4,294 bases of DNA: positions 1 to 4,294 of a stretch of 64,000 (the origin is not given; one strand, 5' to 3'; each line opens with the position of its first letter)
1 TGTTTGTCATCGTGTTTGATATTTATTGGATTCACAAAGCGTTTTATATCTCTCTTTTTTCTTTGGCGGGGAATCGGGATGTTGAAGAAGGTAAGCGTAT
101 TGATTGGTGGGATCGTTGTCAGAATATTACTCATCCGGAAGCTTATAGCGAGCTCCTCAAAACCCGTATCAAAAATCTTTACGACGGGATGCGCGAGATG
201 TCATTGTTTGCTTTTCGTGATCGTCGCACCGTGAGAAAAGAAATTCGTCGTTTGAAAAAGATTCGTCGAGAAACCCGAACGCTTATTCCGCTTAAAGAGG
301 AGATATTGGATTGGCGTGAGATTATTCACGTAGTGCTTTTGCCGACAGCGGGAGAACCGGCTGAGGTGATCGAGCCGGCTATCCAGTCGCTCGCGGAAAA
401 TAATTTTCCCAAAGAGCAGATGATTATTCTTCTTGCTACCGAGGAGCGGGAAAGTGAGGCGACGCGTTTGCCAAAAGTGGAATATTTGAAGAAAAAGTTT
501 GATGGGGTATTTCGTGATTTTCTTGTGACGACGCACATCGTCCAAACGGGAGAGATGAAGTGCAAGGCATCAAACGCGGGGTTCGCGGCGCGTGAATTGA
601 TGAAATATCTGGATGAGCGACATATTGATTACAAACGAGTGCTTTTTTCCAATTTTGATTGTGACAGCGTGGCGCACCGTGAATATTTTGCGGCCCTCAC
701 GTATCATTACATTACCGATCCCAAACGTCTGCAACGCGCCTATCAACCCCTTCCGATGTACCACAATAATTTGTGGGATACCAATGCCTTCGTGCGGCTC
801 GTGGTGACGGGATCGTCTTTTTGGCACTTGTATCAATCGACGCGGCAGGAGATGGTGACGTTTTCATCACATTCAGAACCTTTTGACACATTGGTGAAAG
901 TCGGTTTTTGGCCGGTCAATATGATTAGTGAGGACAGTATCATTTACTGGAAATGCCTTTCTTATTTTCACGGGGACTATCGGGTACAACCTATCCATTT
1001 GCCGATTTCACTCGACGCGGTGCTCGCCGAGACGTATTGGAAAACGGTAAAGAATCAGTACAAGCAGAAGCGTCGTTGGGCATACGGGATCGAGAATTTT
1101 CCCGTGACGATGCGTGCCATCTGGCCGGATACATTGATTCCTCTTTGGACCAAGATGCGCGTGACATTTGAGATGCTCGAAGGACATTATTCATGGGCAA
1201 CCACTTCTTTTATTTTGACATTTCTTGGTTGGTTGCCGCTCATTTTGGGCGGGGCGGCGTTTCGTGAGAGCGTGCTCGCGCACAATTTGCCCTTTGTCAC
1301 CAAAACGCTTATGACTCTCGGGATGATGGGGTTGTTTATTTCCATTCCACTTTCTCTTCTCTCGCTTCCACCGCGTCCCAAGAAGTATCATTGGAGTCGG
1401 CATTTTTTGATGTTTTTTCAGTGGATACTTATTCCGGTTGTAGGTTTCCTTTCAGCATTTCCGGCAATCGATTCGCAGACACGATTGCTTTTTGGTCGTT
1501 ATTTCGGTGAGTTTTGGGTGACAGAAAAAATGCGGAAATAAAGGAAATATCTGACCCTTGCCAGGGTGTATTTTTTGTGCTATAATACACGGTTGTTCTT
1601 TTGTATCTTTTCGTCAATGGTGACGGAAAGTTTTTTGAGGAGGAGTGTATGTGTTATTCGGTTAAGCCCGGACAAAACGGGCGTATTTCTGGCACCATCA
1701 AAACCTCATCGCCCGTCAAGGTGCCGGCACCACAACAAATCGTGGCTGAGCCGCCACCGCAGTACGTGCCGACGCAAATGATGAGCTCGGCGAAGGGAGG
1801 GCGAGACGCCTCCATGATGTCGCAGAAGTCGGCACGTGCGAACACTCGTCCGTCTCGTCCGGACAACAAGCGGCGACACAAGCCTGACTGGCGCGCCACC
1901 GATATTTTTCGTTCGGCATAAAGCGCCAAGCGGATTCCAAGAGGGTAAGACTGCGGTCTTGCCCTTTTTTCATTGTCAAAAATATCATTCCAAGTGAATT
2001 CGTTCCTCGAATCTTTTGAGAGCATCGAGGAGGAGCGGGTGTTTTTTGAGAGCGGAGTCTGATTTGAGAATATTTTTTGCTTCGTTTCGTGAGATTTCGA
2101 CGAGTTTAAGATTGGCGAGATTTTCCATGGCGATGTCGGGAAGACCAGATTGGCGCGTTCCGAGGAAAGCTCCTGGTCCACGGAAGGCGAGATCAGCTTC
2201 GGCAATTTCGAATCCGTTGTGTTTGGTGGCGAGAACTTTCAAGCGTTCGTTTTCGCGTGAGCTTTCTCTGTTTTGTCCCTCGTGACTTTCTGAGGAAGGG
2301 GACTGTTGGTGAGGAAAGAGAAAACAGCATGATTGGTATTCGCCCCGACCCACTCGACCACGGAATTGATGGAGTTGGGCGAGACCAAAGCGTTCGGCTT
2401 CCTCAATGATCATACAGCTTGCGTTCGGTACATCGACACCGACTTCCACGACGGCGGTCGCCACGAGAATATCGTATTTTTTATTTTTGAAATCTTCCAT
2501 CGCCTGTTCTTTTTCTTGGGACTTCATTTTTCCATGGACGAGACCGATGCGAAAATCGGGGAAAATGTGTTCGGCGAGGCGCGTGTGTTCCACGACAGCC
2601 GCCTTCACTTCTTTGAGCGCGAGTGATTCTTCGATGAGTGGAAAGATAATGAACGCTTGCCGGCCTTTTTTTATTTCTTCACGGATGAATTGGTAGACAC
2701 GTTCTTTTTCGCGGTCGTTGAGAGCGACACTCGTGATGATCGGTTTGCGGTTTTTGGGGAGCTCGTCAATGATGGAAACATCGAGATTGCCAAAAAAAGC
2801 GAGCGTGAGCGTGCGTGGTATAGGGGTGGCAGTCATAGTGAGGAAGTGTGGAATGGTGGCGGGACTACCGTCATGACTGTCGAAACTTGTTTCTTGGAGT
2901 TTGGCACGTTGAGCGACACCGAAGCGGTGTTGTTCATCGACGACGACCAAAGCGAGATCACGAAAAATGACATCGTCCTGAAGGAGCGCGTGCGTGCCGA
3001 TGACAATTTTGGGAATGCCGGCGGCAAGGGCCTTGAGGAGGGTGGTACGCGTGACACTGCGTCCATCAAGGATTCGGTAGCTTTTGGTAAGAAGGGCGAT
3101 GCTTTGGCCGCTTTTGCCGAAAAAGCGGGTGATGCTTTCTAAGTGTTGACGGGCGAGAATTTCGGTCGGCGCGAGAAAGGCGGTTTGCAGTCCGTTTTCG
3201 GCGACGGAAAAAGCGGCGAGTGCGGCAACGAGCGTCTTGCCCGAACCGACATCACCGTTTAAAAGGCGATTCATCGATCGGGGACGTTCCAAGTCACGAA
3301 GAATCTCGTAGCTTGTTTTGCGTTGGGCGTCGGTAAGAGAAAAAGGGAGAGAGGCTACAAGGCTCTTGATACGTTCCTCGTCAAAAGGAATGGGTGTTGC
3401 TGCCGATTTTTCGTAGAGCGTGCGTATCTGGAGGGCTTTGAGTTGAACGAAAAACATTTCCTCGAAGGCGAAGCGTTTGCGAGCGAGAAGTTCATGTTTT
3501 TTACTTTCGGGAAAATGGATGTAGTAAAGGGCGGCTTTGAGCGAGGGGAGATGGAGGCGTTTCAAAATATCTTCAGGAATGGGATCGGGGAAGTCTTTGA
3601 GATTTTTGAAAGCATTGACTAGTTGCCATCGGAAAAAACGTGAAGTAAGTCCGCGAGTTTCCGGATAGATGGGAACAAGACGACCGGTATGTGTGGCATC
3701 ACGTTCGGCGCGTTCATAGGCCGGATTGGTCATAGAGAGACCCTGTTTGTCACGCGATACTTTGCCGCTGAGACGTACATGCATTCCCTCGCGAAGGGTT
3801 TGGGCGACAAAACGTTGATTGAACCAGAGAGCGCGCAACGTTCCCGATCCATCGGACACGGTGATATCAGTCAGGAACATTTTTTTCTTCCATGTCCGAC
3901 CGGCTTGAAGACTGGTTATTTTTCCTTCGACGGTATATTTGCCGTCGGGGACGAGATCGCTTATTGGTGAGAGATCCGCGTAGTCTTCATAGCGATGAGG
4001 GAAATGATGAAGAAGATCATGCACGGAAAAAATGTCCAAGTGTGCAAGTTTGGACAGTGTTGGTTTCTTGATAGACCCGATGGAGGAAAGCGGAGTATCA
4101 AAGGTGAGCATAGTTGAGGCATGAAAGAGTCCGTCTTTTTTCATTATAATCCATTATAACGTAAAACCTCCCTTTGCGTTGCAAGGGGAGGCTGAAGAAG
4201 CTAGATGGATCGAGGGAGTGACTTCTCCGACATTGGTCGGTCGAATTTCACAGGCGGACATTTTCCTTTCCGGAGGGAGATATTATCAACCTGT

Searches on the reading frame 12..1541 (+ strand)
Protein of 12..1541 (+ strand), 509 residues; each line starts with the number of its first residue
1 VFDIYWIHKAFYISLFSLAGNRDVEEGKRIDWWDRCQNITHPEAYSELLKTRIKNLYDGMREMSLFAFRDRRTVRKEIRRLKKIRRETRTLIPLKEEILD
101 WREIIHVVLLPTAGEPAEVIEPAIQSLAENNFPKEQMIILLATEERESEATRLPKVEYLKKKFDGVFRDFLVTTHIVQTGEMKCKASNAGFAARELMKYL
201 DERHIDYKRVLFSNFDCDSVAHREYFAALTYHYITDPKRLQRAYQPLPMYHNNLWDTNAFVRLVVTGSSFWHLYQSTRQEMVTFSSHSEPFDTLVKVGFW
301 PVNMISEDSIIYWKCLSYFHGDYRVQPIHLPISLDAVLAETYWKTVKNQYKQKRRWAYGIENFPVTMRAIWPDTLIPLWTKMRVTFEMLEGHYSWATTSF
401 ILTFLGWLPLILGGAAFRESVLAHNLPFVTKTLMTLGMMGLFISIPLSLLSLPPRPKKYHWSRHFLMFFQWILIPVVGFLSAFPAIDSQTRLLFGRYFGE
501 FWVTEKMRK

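Call 99: search_protein_families(library=pfam, proteins=[window:12-1541:+], max_evalue=0.001)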
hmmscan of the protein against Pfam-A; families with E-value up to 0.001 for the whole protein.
window:12-1541:+ (509 aa): 1 family
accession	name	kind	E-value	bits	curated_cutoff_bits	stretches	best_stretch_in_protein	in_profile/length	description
PF13632.12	Glyco_trans_2_3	-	3.2e-05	24.3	27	1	216-408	6-196/198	Glycosyl transferase family group 2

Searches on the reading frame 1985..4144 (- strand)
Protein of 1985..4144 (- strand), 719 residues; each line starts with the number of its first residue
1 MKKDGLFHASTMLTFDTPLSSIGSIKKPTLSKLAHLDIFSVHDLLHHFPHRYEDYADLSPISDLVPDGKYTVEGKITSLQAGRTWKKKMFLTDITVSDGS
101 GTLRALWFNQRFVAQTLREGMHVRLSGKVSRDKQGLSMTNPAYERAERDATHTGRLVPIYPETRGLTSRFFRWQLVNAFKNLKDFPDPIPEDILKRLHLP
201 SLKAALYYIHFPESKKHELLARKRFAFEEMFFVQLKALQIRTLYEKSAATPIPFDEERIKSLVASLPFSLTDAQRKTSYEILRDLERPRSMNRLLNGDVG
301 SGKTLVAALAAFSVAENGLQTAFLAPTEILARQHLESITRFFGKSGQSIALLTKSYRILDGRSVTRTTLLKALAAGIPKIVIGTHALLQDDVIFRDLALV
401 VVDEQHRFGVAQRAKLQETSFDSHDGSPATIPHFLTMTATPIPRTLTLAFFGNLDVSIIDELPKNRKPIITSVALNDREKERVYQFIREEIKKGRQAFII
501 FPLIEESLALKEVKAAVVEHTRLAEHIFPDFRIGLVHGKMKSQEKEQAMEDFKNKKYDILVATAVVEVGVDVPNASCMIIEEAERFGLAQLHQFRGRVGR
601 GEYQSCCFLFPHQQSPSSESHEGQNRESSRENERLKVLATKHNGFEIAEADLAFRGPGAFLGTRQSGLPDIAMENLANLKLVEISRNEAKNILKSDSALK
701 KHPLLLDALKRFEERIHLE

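Call 34: find_related_loci(query=window:1985-4144:-, collection=genome_contigs, flank=10000)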
Query window:1985-4144:- (719 aa) in genome_contigs; peptide patterns used: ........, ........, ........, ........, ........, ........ (x = any residue, [..] = any of these).
196 stretches matched a pattern; 113 encode a relative of the query (tblastn E <= 1e-3); the best 80 are kept; 80 distinct loci.
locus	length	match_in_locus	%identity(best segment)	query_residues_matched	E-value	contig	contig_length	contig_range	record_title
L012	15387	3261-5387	69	12-719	0e+0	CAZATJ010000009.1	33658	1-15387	MAG TPA_asm: uncultured Bdellovibrionales bacterium isolate ERP113451_co3_238 genome assembly, contig: NODE_873_length_3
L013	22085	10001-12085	70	12-719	0e+0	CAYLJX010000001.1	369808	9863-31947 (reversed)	MAG TPA_asm: uncultured Bdellovibrionales bacterium isolate SRP342105_co1_463 genome assembly, contig: NODE_13_length_36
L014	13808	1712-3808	68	8-719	0e+0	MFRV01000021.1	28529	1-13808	MAG: Candidatus Moranbacteria bacterium RIFCSPHIGHO2_01_FULL_54_31 rifcsphigho2_01_scaffold_3356, whole genome shotgun s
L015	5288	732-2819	67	10-719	0e+0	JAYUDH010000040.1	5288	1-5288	MAG: Candidatus Moraniibacteriota bacterium isolate GFS_7157 GFS_7157_39, whole genome shotgun sequence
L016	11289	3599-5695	66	13-719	0e+0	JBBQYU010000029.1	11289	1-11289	MAG: Candidatus Moraniibacteriota bacterium isolate Co_metawrap_2179 Cmw_2179_k141_30003356_length_11289_cov_8.0000, who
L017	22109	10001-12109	66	4-719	0e+0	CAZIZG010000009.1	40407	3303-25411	MAG TPA_asm: uncultured Bdellovibrionales bacterium isolate SRP135725_co1_205 genome assembly, contig: NODE_906_length_4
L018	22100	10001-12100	67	7-719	0e+0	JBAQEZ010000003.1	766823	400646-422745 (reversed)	MAG: Candidatus Moraniibacteriota bacterium isolate MFD12003_ilm_asm_bin65 k127_11199, whole genome shotgun sequence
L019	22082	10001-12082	60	13-719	0e+0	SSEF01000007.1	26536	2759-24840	MAG: Candidatus Moraniibacteriota bacterium isolate Bin_68_2 c_000000122170, whole genome shotgun sequence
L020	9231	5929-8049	58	11-719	0e+0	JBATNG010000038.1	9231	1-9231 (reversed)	MAG: Candidatus Moraniibacteriota bacterium isolate MFD10541_ilm_asm_bin30 k127_338225, whole genome shotgun sequence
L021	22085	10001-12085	59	12-719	0e+0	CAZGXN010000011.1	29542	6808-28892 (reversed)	MAG TPA_asm: uncultured Bdellovibrionales bacterium isolate ERP113451_co1_249 genome assembly, contig: NODE_1767_length_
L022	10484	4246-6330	58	12-719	0e+0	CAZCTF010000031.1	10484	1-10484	MAG TPA_asm: uncultured Bdellovibrionales bacterium isolate SRP342105_co2_88 genome assembly, contig: NODE_6850_length_1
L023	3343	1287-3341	58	12-709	0e+0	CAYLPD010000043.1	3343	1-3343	MAG TPA_asm: uncultured Bdellovibrionales bacterium isolate SRP170004_co1_27 genome assembly, contig: NODE_49126_length_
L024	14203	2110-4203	56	11-719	0e+0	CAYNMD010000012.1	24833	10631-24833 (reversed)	MAG TPA_asm: uncultured Bdellovibrionales bacterium isolate SRP135725_co1_638 genome assembly, contig: NODE_2385_length_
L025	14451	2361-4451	56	12-719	0e+0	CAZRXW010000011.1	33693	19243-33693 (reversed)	MAG TPA_asm: uncultured Bdellovibrionales bacterium isolate SRP342105_co1_42 genome assembly, contig: NODE_1648_length_3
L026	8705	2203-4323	55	7-719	0e+0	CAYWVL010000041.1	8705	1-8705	MAG TPA_asm: uncultured Bdellovibrionales bacterium isolate SRP170004_co1_593 genome assembly, contig: NODE_13152_length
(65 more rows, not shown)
